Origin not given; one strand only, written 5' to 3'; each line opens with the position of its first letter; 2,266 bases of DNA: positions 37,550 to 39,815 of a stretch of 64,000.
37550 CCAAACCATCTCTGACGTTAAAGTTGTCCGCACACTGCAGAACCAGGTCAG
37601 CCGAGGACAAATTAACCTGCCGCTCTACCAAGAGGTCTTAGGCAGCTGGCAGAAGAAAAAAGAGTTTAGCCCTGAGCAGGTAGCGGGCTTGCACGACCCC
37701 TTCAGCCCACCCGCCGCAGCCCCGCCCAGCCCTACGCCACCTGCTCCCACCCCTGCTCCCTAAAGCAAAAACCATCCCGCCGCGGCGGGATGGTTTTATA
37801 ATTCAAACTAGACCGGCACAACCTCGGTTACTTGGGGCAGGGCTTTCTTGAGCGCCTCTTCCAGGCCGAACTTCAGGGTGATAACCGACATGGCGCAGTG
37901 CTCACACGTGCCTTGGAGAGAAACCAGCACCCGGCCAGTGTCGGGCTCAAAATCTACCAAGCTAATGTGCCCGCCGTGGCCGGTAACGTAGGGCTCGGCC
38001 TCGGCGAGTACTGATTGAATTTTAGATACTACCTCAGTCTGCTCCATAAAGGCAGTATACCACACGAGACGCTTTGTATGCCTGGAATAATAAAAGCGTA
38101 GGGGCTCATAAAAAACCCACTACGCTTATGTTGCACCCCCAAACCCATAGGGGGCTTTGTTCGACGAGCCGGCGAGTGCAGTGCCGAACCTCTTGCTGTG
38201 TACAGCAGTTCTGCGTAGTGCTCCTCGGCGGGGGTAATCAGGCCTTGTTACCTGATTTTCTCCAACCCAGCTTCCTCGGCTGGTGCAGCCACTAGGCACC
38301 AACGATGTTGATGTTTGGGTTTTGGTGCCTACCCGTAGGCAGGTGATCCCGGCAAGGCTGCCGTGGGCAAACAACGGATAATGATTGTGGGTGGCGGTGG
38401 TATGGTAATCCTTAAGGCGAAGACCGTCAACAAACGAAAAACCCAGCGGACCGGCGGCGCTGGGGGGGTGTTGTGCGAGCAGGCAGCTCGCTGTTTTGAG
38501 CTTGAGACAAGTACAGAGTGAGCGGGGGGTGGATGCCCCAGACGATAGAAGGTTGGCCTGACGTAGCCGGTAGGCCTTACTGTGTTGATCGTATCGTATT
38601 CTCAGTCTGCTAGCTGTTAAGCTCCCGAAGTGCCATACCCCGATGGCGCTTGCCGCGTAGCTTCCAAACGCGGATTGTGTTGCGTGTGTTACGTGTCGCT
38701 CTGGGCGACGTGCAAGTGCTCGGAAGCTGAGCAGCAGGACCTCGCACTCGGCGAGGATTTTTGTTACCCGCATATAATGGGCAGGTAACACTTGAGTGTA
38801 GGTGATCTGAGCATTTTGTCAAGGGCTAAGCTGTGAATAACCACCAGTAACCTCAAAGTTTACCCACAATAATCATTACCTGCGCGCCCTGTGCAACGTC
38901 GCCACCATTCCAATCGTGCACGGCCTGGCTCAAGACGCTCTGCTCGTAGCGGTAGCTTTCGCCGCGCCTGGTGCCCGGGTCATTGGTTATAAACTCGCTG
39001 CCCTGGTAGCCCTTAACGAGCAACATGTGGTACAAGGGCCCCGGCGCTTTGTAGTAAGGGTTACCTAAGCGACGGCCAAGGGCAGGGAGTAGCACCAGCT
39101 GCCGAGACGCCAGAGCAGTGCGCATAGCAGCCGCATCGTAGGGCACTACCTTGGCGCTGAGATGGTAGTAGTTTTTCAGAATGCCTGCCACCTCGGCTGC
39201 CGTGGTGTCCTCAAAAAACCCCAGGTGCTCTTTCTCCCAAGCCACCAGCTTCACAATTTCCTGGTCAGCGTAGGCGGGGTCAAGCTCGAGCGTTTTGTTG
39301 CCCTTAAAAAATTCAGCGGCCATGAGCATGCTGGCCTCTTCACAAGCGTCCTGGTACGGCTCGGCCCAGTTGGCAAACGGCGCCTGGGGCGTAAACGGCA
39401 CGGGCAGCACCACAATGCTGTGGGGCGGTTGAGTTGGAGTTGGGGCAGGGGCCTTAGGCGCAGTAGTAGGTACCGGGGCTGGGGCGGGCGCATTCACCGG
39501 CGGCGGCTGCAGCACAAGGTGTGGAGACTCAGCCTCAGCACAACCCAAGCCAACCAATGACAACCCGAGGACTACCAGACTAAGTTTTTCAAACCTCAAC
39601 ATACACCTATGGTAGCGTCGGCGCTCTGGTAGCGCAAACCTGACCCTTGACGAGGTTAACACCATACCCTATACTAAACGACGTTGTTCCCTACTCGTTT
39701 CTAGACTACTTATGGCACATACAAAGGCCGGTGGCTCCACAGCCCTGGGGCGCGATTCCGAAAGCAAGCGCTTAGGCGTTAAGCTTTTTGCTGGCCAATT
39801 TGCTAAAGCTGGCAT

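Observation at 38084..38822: About 700-nt region without convincing coding sequence, carrying its own near-consensus promoter and intrinsic terminator: candidate large structured ncRNA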

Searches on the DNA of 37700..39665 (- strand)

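Call 4: search_rna_families(source=window, start=37700, end=39200, threshold=evalue, max_evalue=10, show_alignments=3)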
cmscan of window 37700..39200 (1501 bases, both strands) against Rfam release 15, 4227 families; matches with E-value up to 10: 6.
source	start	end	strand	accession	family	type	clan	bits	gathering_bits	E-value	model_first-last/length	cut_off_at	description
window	37764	37832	-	RF02064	STnc370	Gene; sRNA;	-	29.2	54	0.19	1-71/71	no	Enterobacterial sRNA STnc370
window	38083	38164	-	RF00238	ctRNA_pND324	Gene; antisense;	-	28.2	45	0.12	1-86/86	no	ctRNA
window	37766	37869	-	RF00106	RNAI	Gene; antisense;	-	19.6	47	0.84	1-102/102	no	RNAI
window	38083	38138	-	RF03449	mir-6827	Gene; miRNA;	-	17.9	80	2.7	1-55/55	no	mir-6827 microRNA precursor family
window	38760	38909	-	RF02453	ncr952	Gene; sRNA;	-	17.5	100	0.45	1-143/143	no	Bacillus sRNA ncr952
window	38281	38331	-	RF00263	SNORA68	Gene; snRNA; snoRNA; HACA-box;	-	15.5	43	8.7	1-133/133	no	Small nucleolar RNA SNORA68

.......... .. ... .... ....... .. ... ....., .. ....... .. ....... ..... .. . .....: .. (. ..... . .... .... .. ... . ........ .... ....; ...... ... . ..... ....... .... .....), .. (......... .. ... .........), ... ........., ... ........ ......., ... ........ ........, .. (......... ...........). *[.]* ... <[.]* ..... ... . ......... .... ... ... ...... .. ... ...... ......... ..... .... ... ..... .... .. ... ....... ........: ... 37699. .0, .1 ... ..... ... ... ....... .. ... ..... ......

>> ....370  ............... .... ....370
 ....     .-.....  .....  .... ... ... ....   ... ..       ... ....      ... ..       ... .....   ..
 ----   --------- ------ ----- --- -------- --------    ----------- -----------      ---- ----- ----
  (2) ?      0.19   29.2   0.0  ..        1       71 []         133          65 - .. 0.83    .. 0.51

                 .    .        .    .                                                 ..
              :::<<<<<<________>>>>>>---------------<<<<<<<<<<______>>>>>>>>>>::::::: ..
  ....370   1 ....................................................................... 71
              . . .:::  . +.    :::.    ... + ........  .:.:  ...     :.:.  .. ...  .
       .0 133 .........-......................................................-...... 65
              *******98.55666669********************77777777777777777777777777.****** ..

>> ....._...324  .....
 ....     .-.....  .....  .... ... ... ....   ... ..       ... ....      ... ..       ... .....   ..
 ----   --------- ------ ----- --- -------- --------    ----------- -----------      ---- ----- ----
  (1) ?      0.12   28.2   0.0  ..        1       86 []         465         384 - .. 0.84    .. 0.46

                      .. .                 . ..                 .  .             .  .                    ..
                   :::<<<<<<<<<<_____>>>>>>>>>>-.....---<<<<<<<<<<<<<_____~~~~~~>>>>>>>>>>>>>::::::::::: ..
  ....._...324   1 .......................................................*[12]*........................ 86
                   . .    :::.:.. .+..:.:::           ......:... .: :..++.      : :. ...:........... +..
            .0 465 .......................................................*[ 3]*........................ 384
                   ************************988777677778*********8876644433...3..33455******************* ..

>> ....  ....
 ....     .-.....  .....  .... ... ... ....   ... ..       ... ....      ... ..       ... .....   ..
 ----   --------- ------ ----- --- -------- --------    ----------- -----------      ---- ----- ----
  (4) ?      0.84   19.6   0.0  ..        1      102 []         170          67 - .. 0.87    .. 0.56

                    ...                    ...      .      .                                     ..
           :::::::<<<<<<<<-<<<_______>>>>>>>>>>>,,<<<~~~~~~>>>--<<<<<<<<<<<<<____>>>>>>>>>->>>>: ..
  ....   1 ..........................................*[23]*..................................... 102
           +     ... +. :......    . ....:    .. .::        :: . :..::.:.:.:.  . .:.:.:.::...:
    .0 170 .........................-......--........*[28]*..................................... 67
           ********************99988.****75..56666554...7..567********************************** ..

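Call 28: search_dna_similar(query=window:38048-38852:-, collection=phages, mode=distant, max_evalue=1)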
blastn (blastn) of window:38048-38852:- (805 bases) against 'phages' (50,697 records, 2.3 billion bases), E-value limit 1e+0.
No match.

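Call 29: search_dna_similar(query=window:38048-38852:-, collection=plasmids, mode=distant, max_evalue=1)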
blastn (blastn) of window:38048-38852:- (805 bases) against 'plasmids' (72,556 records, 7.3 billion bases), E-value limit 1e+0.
Records with a match: 4; places in all: 4; records where one place covers at least 80% of the query: 0.
Best place of each record, by identity: 90-95% 4.
By first word of the organism name: Mycobacterium 4.
By predicted mobility (MOB-suite, as given by PLSDB): mobilizable 4.
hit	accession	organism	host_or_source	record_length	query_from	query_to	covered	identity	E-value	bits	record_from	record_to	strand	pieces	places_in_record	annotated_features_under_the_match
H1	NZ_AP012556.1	Mycobacterium avium subsp. hominissuis TH135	-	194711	671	702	4%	93.8%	6e-2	46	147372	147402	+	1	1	mobF: MobF family relaxase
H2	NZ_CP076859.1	Mycobacterium avium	Homo sapiens,sputum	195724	671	702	4%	93.8%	6e-2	46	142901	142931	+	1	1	mobF: MobF family relaxase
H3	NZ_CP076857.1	Mycobacterium avium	Homo sapiens,sputum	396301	671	702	4%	93.8%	6e-2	46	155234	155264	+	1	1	mobF: MobF family relaxase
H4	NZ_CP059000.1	Mycobacterium avium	Homo sapiens,sputum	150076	671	702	4%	93.8%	6e-2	46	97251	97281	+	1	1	mobF: MobF family relaxase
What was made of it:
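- Tried and rejected: Nothing relevant (calls 28, 29).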

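Call 46: search_rna_families(sources=[L014, L016, L008], threshold=evalue, max_evalue=1, show_alignments=2)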
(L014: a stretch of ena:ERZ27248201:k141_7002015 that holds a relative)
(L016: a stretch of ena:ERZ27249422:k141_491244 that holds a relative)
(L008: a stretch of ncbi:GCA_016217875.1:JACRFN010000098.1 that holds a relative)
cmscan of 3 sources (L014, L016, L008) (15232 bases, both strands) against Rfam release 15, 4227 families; matches with E-value up to 1: 7.
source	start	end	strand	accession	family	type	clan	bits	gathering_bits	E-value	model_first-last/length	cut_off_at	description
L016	3185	3255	+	RF02064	STnc370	Gene; sRNA;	-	31.4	54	0.65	1-71/71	no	Enterobacterial sRNA STnc370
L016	3186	3248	+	RF01393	isrJ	Gene; sRNA;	-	30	37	0.037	1-75/75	no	isrJ Hfq binding RNA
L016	3214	3279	-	RF01772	rnk_pseudo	Cis-reg; leader;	-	28.8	55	0.2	1-108/108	no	Pseudomonas rnk leader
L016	3159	3281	-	RF01770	rimP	Cis-reg; leader;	-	26.8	47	0.91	1-102/102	no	Gammaprotebacteria rimP leader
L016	3221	3280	-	RF02450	ncr1175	Gene; sRNA;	-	26.6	60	0.32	1-110/110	no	Bacillus sRNA ncr1175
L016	3219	3282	-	RF00512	Leu_leader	Cis-reg; leader;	-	24.6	50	0.21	1-148/148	no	Leucine operon leader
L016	3205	3307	-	RF02621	BSnc120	Gene; sRNA;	-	22.4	114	0.39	1-88/88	no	Brucella sRNA 120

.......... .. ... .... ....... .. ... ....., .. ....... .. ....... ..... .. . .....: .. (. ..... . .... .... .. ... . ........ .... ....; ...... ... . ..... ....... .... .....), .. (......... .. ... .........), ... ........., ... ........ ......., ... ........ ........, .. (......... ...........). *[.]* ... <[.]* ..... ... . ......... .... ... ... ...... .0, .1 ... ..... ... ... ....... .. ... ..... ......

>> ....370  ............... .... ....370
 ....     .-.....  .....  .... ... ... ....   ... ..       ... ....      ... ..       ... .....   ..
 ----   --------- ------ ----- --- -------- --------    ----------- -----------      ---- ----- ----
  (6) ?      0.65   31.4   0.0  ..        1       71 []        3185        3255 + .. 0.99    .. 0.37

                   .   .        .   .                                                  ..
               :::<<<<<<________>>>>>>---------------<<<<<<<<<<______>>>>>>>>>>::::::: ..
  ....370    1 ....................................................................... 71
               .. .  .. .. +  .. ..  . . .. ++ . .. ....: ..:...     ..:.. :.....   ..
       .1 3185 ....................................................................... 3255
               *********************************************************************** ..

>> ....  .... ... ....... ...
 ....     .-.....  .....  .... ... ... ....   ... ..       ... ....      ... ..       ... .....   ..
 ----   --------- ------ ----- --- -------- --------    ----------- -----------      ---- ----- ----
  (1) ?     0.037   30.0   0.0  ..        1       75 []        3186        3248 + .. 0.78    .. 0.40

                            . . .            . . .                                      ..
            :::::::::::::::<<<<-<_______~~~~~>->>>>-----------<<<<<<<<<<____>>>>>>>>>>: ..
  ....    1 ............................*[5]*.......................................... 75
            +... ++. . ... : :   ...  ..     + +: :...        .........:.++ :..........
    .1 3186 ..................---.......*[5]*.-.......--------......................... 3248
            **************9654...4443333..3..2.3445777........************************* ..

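Call 64: search_rna_families(source=L014, start=3700, end=4520, threshold=evalue, max_evalue=10, show_alignments=3)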
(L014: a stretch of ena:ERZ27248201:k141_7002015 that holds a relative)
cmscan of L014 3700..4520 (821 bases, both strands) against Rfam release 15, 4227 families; matches with E-value up to 10: 0.
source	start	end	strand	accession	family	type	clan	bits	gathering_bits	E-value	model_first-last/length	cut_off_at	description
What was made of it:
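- Closest known: Bacterial RNase P RNA. Different: There is no cmscan hit at E<=10 (calls 4, 64).
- No Rfam hit at E<=10 in the window interval or in L014 (calls 4, 64).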

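Call 69: build_rna_model(alignment_id=A2)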
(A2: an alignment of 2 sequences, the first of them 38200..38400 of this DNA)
Model R1 built from alignment A2 (2 sequences, 228 columns); structure: RNAalifold consensus.
model positions 228; base pairs 39; branch points 4; effective number of sequences 1.44; information 0.591 bits per position. Calibrated on 0.2 Mb of random sequence (short: E-values are rough).
structure used (alignment columns):
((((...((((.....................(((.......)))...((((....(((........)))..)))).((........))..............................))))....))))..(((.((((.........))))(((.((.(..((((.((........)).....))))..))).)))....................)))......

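Call 71: search_with_rna_model(model_id=R1, sources=[window, L026, L008, L016, L009, L011, L013, L015, L017, L025, L001, L002, L006, L007, L014], max_evalue=10, show_alignments=4)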
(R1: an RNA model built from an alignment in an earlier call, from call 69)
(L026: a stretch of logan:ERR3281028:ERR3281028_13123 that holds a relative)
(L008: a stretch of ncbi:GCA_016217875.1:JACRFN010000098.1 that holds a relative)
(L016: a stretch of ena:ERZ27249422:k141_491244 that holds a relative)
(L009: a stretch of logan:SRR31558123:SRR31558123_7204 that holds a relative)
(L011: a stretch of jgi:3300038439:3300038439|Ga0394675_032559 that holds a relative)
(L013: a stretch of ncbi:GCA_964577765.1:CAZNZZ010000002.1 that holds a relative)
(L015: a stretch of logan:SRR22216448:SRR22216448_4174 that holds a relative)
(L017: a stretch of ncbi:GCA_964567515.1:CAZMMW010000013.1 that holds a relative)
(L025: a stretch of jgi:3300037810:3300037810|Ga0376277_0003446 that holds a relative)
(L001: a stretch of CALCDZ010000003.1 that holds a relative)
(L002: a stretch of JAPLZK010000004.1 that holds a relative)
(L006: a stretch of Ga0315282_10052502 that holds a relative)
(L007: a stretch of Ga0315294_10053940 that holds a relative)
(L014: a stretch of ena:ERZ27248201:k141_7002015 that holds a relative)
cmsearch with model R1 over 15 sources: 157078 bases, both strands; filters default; matches with E-value up to 10: 2.
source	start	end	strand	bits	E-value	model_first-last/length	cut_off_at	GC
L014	3768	3990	+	247.8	5.5e-70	1-228/228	no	0.52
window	38199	38400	-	214.6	2.1e-60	1-228/228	no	0.57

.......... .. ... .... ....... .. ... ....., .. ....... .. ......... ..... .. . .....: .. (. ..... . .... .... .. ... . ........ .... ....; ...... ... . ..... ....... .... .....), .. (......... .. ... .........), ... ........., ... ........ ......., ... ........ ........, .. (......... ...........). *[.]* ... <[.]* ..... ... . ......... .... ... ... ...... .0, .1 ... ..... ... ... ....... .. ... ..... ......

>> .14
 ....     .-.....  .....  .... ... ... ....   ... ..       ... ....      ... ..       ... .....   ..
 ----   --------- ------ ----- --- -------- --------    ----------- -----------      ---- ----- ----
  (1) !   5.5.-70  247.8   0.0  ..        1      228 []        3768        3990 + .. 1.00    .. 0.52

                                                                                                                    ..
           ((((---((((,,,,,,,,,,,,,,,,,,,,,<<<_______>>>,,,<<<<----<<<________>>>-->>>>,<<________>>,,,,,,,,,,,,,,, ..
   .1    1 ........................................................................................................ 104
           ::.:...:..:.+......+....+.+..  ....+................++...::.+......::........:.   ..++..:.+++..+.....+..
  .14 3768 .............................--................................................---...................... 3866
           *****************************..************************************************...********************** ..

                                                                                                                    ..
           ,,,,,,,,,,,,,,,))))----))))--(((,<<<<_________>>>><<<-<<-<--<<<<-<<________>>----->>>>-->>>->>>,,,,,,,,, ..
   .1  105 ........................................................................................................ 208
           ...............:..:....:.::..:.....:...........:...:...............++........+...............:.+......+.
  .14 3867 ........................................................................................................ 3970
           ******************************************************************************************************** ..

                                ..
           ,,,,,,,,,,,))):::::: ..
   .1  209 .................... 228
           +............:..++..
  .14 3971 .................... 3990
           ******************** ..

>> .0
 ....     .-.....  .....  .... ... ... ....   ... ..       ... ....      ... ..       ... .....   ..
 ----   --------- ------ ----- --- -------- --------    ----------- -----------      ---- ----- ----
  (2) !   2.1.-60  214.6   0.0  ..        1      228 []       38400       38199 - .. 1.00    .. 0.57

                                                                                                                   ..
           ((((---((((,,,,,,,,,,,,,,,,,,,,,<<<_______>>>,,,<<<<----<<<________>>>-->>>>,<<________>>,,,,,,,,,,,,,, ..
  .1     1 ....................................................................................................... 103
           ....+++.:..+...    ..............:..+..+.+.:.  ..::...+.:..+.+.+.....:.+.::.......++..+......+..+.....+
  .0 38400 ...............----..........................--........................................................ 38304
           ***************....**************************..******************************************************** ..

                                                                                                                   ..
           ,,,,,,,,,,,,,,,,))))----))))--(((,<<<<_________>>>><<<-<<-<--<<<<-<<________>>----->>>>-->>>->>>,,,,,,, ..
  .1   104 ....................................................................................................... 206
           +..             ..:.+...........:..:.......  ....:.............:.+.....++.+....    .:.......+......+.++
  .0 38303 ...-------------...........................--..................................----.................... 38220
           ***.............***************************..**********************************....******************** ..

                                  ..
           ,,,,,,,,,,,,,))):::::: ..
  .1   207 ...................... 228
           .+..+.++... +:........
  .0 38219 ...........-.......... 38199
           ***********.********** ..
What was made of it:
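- Tried and rejected: It found no third member in the window or 14 loci (call 71).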

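Call 92: search_rna_families(source=L026, start=3800, end=4380, threshold=evalue, max_evalue=10)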
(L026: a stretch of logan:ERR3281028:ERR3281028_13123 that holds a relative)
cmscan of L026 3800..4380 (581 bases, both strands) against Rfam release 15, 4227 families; matches with E-value up to 10: 4.
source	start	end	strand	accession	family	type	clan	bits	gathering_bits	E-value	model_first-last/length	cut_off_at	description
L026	4235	4330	+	RF02538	TarB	Gene; sRNA;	-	19.2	80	0.44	1-79/79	no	Vibrio ToxT activated RNA TarB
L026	4169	4265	+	RF02127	GNAS-AS1_1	Gene; lncRNA;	-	18.3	45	1.5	1-105/105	no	GNAS antisense RNA 1 conserved region 1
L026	4021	4105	+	RF02630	Hrs12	Gene; sRNA;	-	17.9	70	3.2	1-87/87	no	Hfq-regulated sRNA 12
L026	4249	4327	+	RF02869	ncS025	Gene; sRNA;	-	16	46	2.8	1-85/85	no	Burkholderia sRNA 25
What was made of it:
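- On Any Rfam 15 family (RNase P, tmRNA, 6S, SRP, group I/II introns, OLE, ROOL, GOLLD, raiA, HEARO, riboswitches): At E<=10 there are only terminator-driven junk matches (call 4), 0 hits in L014's gap (call 64) and junk in L026 (call 92).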

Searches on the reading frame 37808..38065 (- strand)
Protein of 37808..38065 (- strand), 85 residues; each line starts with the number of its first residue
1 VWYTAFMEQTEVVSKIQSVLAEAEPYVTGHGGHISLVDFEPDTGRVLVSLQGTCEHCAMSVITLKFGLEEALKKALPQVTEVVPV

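Call 10: search_protein_families(library=pfam, proteins=[window:37808-38065:-], max_evalue=0.01)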
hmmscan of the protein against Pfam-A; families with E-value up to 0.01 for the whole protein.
window:37808-38065:- (85 aa): 1 family
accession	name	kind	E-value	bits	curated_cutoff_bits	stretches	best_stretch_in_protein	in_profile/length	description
PF01106.22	NifU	-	6.3e-20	71.5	27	1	16-83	1-67/67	NifU-like domain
